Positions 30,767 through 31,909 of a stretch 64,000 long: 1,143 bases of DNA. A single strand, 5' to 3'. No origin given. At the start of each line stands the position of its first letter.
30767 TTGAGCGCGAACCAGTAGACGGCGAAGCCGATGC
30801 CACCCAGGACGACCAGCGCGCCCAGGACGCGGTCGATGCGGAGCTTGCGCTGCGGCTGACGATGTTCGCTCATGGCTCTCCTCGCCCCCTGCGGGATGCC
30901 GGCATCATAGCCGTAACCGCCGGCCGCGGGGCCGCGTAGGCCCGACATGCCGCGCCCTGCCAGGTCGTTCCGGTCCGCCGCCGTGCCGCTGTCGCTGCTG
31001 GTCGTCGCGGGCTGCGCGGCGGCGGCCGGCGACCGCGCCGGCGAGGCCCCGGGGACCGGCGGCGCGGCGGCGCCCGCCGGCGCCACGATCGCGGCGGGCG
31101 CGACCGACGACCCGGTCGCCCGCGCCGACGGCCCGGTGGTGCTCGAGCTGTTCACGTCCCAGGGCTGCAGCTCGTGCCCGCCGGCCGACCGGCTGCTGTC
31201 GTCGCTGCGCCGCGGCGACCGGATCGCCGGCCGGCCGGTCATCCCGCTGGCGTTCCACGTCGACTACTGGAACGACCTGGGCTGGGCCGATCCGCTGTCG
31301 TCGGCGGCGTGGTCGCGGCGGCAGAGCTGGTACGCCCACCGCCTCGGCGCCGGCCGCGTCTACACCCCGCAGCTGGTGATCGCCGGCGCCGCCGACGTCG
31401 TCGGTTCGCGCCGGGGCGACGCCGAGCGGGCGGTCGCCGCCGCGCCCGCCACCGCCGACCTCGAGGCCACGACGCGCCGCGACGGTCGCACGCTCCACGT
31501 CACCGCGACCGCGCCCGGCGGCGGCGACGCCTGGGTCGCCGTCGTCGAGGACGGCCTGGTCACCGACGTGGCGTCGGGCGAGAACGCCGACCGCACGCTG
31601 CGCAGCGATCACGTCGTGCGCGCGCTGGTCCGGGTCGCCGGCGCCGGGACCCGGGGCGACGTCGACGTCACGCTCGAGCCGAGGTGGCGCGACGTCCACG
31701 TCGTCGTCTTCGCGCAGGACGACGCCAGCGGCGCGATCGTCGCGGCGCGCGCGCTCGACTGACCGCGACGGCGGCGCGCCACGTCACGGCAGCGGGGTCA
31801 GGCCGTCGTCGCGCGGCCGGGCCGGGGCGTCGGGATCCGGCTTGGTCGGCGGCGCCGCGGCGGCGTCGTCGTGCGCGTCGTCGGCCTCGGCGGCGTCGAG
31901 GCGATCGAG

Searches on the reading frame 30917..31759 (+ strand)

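Call 71: search_protein_families(library=pfam, proteins=[window:30917-31759:+], max_evalue=0.0001)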
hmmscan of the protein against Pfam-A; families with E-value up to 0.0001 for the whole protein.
window:30917-31759:+ (281 aa): 1 family
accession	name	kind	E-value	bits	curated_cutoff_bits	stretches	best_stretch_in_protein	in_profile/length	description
PF06764.17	DUF1223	-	8.9e-55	186.3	30.7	1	75-267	1-202/202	Protein of unknown function (DUF1223)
